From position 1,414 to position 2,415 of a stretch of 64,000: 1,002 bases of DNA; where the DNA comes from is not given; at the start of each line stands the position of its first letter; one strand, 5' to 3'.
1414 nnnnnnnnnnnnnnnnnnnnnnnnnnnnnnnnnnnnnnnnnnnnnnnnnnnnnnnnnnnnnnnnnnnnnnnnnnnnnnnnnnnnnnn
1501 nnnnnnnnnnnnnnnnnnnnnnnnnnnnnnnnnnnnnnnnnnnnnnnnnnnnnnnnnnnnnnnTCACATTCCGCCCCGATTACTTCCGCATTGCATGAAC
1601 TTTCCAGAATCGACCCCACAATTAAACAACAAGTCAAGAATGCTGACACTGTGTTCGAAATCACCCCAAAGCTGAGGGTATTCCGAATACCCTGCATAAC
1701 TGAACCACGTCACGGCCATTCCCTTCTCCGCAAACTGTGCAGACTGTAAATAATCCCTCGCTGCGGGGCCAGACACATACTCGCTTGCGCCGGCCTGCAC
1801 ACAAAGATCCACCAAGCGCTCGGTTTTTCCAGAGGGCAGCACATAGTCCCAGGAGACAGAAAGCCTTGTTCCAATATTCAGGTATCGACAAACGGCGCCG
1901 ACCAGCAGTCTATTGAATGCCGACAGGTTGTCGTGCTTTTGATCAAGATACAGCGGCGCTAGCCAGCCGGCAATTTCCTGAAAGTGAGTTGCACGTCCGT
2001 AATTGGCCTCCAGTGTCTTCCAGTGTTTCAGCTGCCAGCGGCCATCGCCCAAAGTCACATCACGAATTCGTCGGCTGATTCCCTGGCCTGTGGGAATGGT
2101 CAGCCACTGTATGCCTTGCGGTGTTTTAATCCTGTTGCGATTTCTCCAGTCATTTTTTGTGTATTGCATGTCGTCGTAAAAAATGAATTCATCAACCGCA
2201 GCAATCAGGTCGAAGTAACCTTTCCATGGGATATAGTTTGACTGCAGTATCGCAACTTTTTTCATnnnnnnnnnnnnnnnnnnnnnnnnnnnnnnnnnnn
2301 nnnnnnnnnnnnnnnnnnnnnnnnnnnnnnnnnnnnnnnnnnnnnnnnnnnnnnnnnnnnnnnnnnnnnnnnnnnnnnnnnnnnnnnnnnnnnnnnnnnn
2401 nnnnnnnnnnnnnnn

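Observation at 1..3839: Overlap-coupled GT-C / WbqC / sulfotransferase / GT2 operon: possible sulfated envelope-glycan modification pathway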

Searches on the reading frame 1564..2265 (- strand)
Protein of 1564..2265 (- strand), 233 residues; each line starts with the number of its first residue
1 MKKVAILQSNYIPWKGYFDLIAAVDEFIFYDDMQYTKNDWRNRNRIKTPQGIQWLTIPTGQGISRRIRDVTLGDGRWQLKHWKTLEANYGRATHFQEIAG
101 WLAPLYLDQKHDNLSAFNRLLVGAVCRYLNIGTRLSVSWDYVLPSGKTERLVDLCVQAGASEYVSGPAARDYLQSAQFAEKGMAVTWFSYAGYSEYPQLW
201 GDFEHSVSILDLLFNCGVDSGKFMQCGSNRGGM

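Call 5: search_protein_families(library=pfam, proteins=[window:1564-2265:-], max_evalue=0.1)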
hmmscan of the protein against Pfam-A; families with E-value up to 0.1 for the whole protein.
window:1564-2265:- (233 aa): 1 family
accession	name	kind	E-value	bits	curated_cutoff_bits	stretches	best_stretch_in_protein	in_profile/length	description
PF08889.16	WbqC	-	6.4e-78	262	21.3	1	8-220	1-215/218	WbqC-like protein family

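Call 6: search_protein_families(library=ncbifam, proteins=[window:1564-2265:-], max_evalue=0.1)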
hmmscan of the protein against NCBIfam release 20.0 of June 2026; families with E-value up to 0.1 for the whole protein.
window:1564-2265:- (233 aa): 0 families

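Call 17: search_solved_structures(query=window:1564-2265:-, max_evalue=10)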
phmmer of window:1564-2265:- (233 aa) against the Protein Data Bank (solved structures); distinct sequences matched with E-value up to 10: 0.

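Call 27: find_homologous_proteins(query=window:1564-2265:-, max_evalue=0.001)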
Query window:1564-2265:- (233 aa): 8000 proteins with E <= 0.001 among 8000 candidates; the best 120 are listed.
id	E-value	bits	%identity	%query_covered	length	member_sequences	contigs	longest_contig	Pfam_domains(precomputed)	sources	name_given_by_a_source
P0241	4.7e-160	549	100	100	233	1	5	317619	PF08889.17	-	-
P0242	3.4e-111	389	72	97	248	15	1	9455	PF08889.17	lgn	-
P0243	4.3e-111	388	74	97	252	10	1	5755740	PF08889.17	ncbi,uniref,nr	ncbi:WbqC family protein [Pseudomonas entomophila]|uniref:WbqC family protein n=1 Tax=Pseudomonas en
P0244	6.8e-110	385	73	97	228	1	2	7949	PF08889.17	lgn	-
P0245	8.0e-110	384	69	97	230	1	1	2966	PF08889.17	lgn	-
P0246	1.0e-109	384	71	98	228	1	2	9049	PF08889.17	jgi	jgi:hypothetical protein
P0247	1.5e-109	383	73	97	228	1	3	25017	PF08889.17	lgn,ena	-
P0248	2.5e-109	383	69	97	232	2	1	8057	PF08889.17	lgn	-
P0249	5.1e-109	382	69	97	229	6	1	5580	PF08889.17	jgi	jgi:hypothetical protein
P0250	1.1e-108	381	69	99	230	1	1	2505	PF08889.17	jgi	jgi:hypothetical protein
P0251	2.4e-108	380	70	97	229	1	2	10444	PF08889.17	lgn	-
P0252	3.0e-108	379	69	97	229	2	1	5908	PF08889.17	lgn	-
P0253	3.8e-108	379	68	97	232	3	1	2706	PF08889.17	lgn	-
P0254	6.7e-108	378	69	97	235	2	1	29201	PF08889.17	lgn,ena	-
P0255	7.0e-108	378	69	97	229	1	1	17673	PF08889.17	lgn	-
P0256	7.2e-108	378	70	97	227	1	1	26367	PF08889.17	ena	-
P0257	7.6e-108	378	69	99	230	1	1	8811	PF08889.17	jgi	jgi:hypothetical protein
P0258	9.4e-108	378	71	97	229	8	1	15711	PF08889.17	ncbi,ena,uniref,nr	ncbi:WbqC family protein [Pseudomonas aegrilactucae]|uniref:WbqC family protein n=1 Tax=Pseudomonas 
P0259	1.0e-107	377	69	97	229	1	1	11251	PF08889.17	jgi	jgi:hypothetical protein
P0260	1.1e-107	377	69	98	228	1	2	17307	PF08889.17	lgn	-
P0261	1.1e-107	377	67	98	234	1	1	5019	PF08889.17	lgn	-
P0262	1.2e-107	377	68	97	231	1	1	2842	PF08889.17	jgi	jgi:hypothetical protein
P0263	1.7e-107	377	69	97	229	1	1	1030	PF08889.17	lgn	-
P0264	1.7e-107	377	68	96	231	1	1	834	PF08889.17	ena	-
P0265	2.0e-107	377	67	97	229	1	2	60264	PF08889.17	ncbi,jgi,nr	ncbi:MAG: hypothetical protein C4519_22865 [Desulfobacteraceae bacterium]|nr:MAG: hypothetical prote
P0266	2.6e-107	376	68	97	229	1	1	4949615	PF08889.17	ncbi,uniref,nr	ncbi:hypothetical protein D3880_13455 [Pseudomonas cavernae]|uniref:WbqC family protein n=1 Tax=Pseu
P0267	4.0e-107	375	71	97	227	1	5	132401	PF08889.17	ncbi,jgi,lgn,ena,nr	ncbi:MAG: hypothetical protein CVU15_10625 [Betaproteobacteria bacterium HGW-Betaproteobacteria-1]|j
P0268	4.8e-107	375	68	97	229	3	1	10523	PF08889.17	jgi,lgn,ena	-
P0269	5.9e-107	375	69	97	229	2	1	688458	PF08889.17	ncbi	ncbi:WbqC family protein [Pseudomonas machongensis]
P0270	6.3e-107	375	69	96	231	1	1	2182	PF08889.17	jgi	jgi:WbqC-like protein family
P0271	6.3e-107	375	70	96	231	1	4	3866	PF08889.17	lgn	-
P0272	7.7e-107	375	66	97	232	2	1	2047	PF08889.17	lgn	-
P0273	1.8e-106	373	69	96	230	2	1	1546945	PF08889.17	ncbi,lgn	-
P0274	2.3e-106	373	69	97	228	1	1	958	PF08889.17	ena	-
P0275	2.5e-106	373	68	97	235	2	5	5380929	PF08889.17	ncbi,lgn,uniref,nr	ncbi:WbqC family protein [Bordetella genomosp. 13]|uniref:WbqC family protein n=1 Tax=Bordetella gen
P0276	2.5e-106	373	66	97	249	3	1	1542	PF08889.17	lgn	-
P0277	2.7e-106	373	70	99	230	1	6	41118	PF08889.17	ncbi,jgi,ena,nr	ncbi:MAG: hypothetical protein CVU26_00075 [Betaproteobacteria bacterium HGW-Betaproteobacteria-2]|n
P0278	3.0e-106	373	68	97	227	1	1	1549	PF08889.17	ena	-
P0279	3.2e-106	373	72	97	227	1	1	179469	PF08889.17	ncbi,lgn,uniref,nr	ncbi:WbqC family protein [Pseudomonas sp. 14P_8.1_Bac3]|uniref:WbqC family protein n=1 Tax=Pseudomon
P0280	3.4e-106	372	69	97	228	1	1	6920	PF08889.17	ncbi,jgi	-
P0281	4.0e-106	372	68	97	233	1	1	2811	PF08889.17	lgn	-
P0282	4.5e-106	372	67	97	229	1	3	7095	PF08889.17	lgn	-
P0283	5.0e-106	372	68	99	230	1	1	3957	PF08889.17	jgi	jgi:hypothetical protein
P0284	5.6e-106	372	68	97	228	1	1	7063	PF08889.17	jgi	jgi:hypothetical protein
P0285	5.7e-106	372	68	97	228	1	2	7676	PF08889.17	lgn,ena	-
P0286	6.6e-106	372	70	97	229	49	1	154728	PF08889.17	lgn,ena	-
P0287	6.8e-106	371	69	97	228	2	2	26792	PF08889.17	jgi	jgi:hypothetical protein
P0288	7.3e-106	371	68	97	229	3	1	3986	PF08889.17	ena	-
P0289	8.2e-106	371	68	97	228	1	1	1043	PF08889.17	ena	-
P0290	9.7e-106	371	68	97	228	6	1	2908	PF08889.17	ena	-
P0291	9.8e-106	371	68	97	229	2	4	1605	PF08889.17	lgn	-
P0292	1.2e-105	371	69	97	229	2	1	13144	PF08889.17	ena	-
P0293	1.2e-105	371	69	97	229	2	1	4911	PF08889.17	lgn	-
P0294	1.2e-105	371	68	97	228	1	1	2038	PF08889.17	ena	-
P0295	1.3e-105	371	69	97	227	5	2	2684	PF08889.17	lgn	-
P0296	1.7e-105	370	67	97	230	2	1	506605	PF08889.17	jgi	-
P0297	2.0e-105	370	67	97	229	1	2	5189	PF08889.17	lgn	-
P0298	2.0e-105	370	66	97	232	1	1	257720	PF08889.17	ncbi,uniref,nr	ncbi:WbqC family protein [Pseudomonas sp. BN411]|uniref:WbqC family protein n=1 Tax=Pseudomonas sp. 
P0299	2.0e-105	370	70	97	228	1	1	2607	PF08889.17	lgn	-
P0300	2.3e-105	370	69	97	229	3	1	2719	PF08889.17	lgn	-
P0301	2.6e-105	370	69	97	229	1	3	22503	PF08889.17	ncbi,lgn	-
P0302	2.8e-105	369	67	97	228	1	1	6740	PF08889.17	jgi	jgi:hypothetical protein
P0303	2.8e-105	369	67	97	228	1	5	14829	PF08889.17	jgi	jgi:hypothetical protein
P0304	3.0e-105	369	69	97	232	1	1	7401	PF08889.17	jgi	jgi:glutaredoxin-related protein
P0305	3.0e-105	369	68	97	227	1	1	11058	PF08889.17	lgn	-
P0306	3.1e-105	369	69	97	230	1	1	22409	PF08889.17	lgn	-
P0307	3.3e-105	369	67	97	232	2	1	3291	PF08889.17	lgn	-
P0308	3.3e-105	369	67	97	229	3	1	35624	PF08889.17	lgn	-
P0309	3.4e-105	369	68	97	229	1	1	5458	PF08889.17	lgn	-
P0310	3.7e-105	369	70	97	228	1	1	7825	PF08889.17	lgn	-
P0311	3.8e-105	369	68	97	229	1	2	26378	PF08889.17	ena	-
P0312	4.0e-105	369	68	97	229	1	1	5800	PF08889.17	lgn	-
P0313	4.0e-105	369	68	97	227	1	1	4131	PF08889.17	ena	-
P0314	4.2e-105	369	67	97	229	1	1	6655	PF08889.17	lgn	-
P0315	4.3e-105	369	67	97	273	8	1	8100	PF08889.17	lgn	-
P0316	4.5e-105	369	68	97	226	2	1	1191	PF08889.17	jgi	jgi:hypothetical protein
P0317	4.7e-105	369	69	97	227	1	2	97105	PF08889.17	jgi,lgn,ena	-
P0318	4.8e-105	369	68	96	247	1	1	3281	PF08889.17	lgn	-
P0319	4.9e-105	369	68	97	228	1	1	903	PF08889.17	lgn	-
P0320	5.9e-105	368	70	97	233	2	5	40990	PF08889.17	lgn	-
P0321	6.4e-105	368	67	97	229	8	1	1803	PF08889.17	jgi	-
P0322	6.4e-105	368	68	97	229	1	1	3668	PF08889.17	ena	-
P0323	6.5e-105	368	67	99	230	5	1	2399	PF08889.17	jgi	jgi:hypothetical protein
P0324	7.2e-105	368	67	97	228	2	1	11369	PF08889.17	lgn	-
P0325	7.4e-105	368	69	96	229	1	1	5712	PF08889.17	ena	-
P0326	8.3e-105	368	69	97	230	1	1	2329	PF08889.17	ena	-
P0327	8.3e-105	368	68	98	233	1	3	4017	PF08889.17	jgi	jgi:hypothetical protein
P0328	1.1e-104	368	67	97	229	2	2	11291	PF08889.17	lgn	-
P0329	1.1e-104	368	68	97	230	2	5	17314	PF08889.17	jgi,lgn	jgi:hypothetical protein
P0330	1.1e-104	367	67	97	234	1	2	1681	PF08889.17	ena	-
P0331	1.2e-104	367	67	97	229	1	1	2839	PF08889.17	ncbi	-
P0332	1.4e-104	367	68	96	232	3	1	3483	PF08889.17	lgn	-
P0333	1.6e-104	367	70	97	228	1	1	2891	PF08889.17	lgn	-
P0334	1.7e-104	367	65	97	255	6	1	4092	PF08889.17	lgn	-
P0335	1.7e-104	367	68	97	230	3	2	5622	PF08889.17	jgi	jgi:hypothetical protein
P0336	1.7e-104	367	69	97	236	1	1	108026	PF08889.17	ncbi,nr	ncbi:WbqC family protein [Neorhizobium galegae]|nr:WbqC family protein [Neorhizobium galegae]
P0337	2.1e-104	367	66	97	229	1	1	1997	PF08889.17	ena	-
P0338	2.4e-104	366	67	97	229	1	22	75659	PF08889.17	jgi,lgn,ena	-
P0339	2.5e-104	366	67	97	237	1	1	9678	PF08889.17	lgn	-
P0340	2.6e-104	366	68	97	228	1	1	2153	PF08889.17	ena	-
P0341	2.6e-104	366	67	96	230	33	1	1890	PF08889.17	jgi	-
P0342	2.7e-104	366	68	99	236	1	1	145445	PF08889.17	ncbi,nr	ncbi:WbqC-like protein [Neorhizobium galegae bv. orientalis]|nr:WbqC-like protein [Neorhizobium gale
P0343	3.0e-104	366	69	97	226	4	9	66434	PF08889.17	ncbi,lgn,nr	ncbi:MAG: hypothetical protein B7Y95_08060 [Rhizobiales bacterium 32-66-11]|nr:MAG: hypothetical pro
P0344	3.1e-104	366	68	97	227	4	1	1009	PF08889.17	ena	-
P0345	3.4e-104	366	67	97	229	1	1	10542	PF08889.17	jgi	jgi:hypothetical protein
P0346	3.5e-104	366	68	97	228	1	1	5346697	PF08889.17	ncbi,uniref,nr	ncbi:WbqC family protein [Pseudomonas paeninsulae]|uniref:WbqC family protein n=1 Tax=Pseudomonas pa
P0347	3.7e-104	366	66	97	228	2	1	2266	PF08889.17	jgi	-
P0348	3.7e-104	366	67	99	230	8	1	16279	PF08889.17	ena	-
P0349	4.4e-104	366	65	98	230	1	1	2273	PF08889.17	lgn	-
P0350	4.8e-104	365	68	97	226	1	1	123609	PF08889.17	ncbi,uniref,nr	ncbi:WbqC family protein [Nitrobacter sp.]|uniref:WbqC family protein n=1 Tax=Nitrobacter sp. TaxID=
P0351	4.8e-104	365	66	97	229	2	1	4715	PF08889.17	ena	-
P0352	4.8e-104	365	67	97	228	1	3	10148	PF08889.17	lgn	-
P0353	5.1e-104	365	67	97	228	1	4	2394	PF08889.17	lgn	-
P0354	5.8e-104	365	67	97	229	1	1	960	PF08889.17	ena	-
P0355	6.8e-104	365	67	96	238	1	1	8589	PF08889.17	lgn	-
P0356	7.4e-104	365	66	96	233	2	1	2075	PF08889.17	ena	-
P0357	7.7e-104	365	67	97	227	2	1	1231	PF08889.17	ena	-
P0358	8.1e-104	365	65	97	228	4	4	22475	PF08889.17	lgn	-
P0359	8.2e-104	365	68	97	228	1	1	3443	PF08889.17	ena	-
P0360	9.5e-104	364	66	96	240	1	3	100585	PF08889.17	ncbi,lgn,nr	ncbi:MAG: WbqC family protein [Desulfobacteraceae bacterium]|nr:WbqC family protein [Desulfobacterac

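Call 38: predict_structure(alignment_id=A2)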
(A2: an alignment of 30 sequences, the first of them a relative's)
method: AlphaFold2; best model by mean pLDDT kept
length: 233 residues; sequences in the alignment: 30
mean_pLDDT: 87.4   pTM: 0.86
mean pLDDT of the five models: 87.4, 86.2, 84.5, 73.2, 61.0
residues with pLDDT >= 90: 129; 70-90: 88; 50-70: 11; < 50: 5
segments of 3 or more residues with pLDDT < 50: 229-233
pLDDT, mean of each block of 10 residues (from residue 1): 90 78 94 70 82 86 82 90 95 96 93 92 92 93 87 96 91 93 93 85 84 93 72 33
secondary structure, 60 per line:
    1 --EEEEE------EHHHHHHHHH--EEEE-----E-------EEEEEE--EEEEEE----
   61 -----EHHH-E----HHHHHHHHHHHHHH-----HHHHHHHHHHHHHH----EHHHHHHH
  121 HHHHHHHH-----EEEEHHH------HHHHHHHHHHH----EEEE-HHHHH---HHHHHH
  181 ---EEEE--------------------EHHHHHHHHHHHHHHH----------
elements in order: E3-7 H15-23 E26-29 E43-48 E51-56 H76-89 H95-108 H114-128 E134-137 H147-157 E162-165 H167-171 H175-180 E184-187 H209-223

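Call 41: fold_search(model_id=the predicted structure, library=pdb)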
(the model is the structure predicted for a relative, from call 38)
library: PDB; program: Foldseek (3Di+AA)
matches with E <= 10: 767; with E <= 0.001: 0
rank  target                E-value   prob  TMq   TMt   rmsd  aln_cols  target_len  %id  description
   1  4wbd                  5.8e-03  1.00  0.43  0.21   4.1       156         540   11  The crystal structure of BshC from Bacillus subtilis complexed with citrate and ADP (released 2014-12-31)
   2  2b7l_A                1.7e-02  0.92  0.30  0.55   9.4       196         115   11  Crystal Structure of CTP:Glycerol-3-Phosphate Cytidylyltransferase from Staphylococcus aureus (released 2006-06-27)
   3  3wwn_A                6.0e-02  0.12  0.19  0.17  15.1       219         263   10  Crystal structure of LysZ from Thermus thermophilus complex with LysW (released 2014-11-19)
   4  3uhf_B                6.8e-02  0.10  0.15  0.14  13.7       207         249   12  Crystal Structure of Glutamate Racemase from Campylobacter jejuni subsp. jejuni (released 2012-05-30)
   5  7z4x                  8.8e-02  0.12  0.20  0.13  15.3       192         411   14  Crystal structure of Variovorax paradoxus indole monooxygenase (VpIndA1) in complex with FAD (released 2023-02-22)
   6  3l12_A                9.4e-02  0.09  0.18  0.15  15.2       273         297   12  Crystal structure of Putative glycerophosphoryl diester phosphodiesterase (YP_165505.1) from Silicibacter pomeroyi DSS (released 2009-12-29)
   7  3g5q                  1.0e-01  0.12  0.19  0.13  11.5       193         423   11  Crystal structure of Thermus thermophilus TrmFO (released 2009-05-19)
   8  4bk3                  1.6e-01  0.10  0.18  0.12  10.9       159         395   10  Crystal structure of 3-hydroxybenzoate 6-hydroxylase uncovers lipid- assisted flavoprotein strategy for regioselective a (released 2013-07-24)
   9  2otd_A                1.7e-01  0.08  0.20  0.20  12.3       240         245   14  The crystal structure of the glycerophosphodiester phosphodiesterase from Shigella flexneri 2a (released 2007-03-06)
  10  4cy8_C                1.7e-01  0.08  0.21  0.12  13.0       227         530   11  2-hydroxybiphenyl 3-monooxygenase (HbpA) in complex with FAD (released 2015-03-18)
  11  6zht_C                1.9e-01  0.25  0.27  0.08   7.9       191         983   11  Uba1-Ubc13 disulfide mediated complex (released 2022-01-12)
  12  7rt0                  1.9e-01  0.06  0.12  0.08  14.6        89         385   16  1.80 A resolution structure of MAO from P. nicotinovorans in complex with FAD (released 2021-08-25)
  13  4bk2                  2.2e-01  0.09  0.18  0.12  10.9       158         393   10  Crystal structure of 3-hydroxybenzoate 6-hydroxylase uncovers lipid- assisted flavoprotein strategy for regioselective a (released 2013-07-24)
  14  3l12_B                2.2e-01  0.06  0.19  0.17  15.2       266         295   15  Crystal structure of Putative glycerophosphoryl diester phosphodiesterase (YP_165505.1) from Silicibacter pomeroyi DSS (released 2009-12-29)
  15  3olq                  2.3e-01  0.23  0.24  0.19  12.8       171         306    7  The crystal structure of a universal stress protein E from Proteus mirabilis HI4320 (released 2010-09-22)
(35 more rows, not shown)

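Call 53: search_solved_structures(query=A2, max_evalue=10, show_alignments=2)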
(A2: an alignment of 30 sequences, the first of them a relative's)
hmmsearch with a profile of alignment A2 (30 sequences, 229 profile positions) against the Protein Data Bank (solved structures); distinct sequences matched with E-value up to 10: 0.

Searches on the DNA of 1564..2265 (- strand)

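Call 75: search_dna_similar(query=window:1564-2265:-, collection=ecoli_genomes, mode=distant, max_evalue=0.001, max_rows=10)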
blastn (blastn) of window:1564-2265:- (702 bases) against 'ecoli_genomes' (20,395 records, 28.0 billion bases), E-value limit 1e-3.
No match.
